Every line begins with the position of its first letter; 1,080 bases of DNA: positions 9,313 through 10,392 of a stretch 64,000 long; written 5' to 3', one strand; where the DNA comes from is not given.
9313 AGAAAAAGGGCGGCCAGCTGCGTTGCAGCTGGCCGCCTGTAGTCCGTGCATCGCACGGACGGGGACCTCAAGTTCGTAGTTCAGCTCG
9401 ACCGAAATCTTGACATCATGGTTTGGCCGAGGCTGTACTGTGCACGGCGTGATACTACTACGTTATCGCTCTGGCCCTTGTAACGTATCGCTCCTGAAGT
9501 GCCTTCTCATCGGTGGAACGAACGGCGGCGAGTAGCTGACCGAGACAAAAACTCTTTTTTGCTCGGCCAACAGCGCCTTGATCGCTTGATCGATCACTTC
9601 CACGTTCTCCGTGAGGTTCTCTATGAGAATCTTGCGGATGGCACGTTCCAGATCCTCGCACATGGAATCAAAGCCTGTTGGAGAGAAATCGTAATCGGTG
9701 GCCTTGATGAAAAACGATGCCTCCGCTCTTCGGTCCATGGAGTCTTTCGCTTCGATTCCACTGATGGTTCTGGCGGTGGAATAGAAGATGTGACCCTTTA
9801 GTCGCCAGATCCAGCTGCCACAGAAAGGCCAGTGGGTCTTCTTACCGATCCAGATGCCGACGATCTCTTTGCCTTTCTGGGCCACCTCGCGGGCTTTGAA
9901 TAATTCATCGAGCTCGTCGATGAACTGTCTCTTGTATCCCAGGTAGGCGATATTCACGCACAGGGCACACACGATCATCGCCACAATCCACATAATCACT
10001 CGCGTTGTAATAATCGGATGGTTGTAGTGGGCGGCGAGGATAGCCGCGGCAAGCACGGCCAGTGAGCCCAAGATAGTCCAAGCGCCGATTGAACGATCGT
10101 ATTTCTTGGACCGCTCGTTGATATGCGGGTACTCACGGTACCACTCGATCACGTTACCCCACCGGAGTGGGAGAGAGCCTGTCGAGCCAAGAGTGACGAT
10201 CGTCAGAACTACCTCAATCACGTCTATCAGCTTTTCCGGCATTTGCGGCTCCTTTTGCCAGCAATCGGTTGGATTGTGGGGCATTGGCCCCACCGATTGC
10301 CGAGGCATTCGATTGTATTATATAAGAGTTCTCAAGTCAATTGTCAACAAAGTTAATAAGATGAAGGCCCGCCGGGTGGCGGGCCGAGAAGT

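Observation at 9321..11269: Family A: near-identical 60-nt double-hairpin element repeated 3' of two GC-rich membrane-protein genes, with a compensatory stem mutation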

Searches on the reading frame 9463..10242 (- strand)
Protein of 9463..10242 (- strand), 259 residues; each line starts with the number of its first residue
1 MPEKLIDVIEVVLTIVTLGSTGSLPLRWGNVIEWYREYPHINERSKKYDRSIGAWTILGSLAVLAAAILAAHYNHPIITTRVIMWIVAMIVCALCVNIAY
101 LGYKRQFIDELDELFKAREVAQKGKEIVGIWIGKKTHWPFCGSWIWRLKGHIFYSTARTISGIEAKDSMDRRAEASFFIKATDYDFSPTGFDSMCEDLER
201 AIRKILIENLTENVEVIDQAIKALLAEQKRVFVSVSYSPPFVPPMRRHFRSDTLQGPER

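Call 10: search_protein_families(library=pfam, proteins=[window:9463-10242:-], max_evalue=0.01)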
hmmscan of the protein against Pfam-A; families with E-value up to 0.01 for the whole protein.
window:9463-10242:- (259 aa): 0 families

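Call 17: find_encoding_contigs(protein=window:9463-10242:-, flank=10000)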
Protein window:9463-10242:- (259 aa): 24 contigs read that carry it; 5 places shown.
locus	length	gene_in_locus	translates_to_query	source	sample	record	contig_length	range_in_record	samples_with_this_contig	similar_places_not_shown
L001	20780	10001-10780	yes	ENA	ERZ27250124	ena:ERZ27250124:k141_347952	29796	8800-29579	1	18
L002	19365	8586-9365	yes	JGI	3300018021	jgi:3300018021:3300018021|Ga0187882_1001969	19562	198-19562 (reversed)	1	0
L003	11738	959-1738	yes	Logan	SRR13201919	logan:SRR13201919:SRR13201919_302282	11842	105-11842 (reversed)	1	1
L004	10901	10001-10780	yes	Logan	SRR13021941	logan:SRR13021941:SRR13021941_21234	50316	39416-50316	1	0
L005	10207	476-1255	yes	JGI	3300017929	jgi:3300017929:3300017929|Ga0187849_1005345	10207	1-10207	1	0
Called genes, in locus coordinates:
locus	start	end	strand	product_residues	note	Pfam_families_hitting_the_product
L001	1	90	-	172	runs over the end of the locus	-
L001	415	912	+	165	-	-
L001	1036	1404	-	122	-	-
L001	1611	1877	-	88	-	-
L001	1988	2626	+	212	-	PF12686:DUF3800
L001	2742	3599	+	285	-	PF01926:MMR_HSR1, PF02421:FeoB_N, PF06071:YchF-GTPase_C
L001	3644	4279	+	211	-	PF01250:Ribosomal_S6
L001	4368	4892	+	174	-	PF00436:SSB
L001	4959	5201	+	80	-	PF01084:Ribosomal_S18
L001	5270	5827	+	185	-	PF08207:EFP_N, PF01132:EFP, PF09285:Elong-fact-P_C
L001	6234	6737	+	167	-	PF05239:PRC (faint)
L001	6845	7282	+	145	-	-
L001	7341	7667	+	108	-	PF01035:DNA_binding_1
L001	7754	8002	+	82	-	-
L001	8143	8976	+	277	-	-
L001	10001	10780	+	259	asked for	-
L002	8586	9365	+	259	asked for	-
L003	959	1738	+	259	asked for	-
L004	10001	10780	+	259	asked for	-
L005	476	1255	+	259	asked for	-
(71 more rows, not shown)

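Call 31: find_homologous_proteins(query=window:9463-10242:-, max_evalue=0.001)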
Query window:9463-10242:- (259 aa): 1 proteins with E <= 0.001 among 2143 candidates.
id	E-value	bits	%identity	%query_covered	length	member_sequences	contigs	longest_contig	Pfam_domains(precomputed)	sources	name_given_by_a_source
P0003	8.8e-173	590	100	100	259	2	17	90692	-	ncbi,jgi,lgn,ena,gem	ncbi:MAG: hypothetical protein ABSE91_01365 [Patescibacteria group bacterium]|jgi:hypothetical prote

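Call 54: search_protein_families(library=phrogs, proteins=[window:9463-10242:-], max_evalue=0.01)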
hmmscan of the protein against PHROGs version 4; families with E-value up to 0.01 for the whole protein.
window:9463-10242:- (259 aa): 0 families

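Call 55: search_protein_families(library=ncbifam, proteins=[window:9463-10242:-], max_evalue=0.01)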
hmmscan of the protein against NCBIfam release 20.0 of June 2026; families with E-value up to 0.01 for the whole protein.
window:9463-10242:- (259 aa): 0 families

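Call 56: search_protein_families(library=padloc, proteins=[window:9463-10242:-], max_evalue=0.01)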
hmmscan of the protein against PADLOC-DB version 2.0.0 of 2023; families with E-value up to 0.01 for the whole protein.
window:9463-10242:- (259 aa): 0 families

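Call 63: predict_structure(protein=window:9463-10242:-)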
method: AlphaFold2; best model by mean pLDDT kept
length: 259 residues; sequences in the alignment: 1
mean_pLDDT: 41.2   pTM: 0.26
mean pLDDT of the five models: 41.2, 37.5, 36.6, 36.3, 33.9
residues with pLDDT >= 90: 0; 70-90: 0; 50-70: 49; < 50: 210
segments of 3 or more residues with pLDDT < 50: 5-7, 16-33, 37-49, 91-195, 197-199, 201-259
pLDDT, mean of each block of 10 residues (from residue 1): 50 48 42 47 47 57 62 58 51 46 39 41 33 28 28 26 28 33 39 48 44 42 39 29 30 34
secondary structure, 60 per line:
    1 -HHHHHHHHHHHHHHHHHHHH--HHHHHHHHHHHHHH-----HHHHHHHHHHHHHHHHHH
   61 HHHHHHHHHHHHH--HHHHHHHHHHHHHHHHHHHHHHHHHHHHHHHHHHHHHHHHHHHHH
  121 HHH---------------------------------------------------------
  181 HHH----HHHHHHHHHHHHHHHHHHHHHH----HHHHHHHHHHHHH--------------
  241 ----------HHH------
elements in order: H2-21 H24-37 H43-73 H76-123 H188-209 H214-226

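Call 78: list_cluster_members(proteins=[window:9463-10242:-, window:10409-11083:-, window:11267-12100:-, window:12241-12489:-])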
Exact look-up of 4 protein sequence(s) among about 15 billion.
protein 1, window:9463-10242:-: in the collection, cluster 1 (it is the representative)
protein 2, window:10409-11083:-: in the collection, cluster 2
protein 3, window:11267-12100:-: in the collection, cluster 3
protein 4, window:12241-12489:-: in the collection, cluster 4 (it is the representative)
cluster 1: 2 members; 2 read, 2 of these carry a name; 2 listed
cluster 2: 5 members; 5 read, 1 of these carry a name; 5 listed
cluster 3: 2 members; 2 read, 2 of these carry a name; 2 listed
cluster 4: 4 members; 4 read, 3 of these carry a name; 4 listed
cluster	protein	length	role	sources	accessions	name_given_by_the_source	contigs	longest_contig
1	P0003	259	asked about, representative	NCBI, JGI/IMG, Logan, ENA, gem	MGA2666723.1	MAG: hypothetical protein ABSE91_01365 [Patescibacteria group bacterium] | hypothetical protein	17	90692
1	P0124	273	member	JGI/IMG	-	hypothetical protein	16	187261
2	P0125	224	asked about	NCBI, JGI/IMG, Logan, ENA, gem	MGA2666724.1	MAG: hypothetical protein ABSE91_01370 [Patescibacteria group bacterium] | hypothetical protein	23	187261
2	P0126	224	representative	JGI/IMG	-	-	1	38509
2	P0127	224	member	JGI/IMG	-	-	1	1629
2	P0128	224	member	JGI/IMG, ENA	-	-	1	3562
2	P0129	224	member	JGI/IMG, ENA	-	-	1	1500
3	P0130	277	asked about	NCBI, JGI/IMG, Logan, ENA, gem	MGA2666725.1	MAG: hypothetical protein ABSE91_01375 [Patescibacteria group bacterium] | hypothetical protein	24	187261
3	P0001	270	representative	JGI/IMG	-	hypothetical protein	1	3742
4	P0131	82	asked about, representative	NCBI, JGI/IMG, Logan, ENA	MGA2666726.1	MAG: hypothetical protein ABSE91_01380 [Patescibacteria group bacterium] | predicted transcriptional regulator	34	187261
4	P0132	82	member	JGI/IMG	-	hypothetical protein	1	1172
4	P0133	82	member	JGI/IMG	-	hypothetical protein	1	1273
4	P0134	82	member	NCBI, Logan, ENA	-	-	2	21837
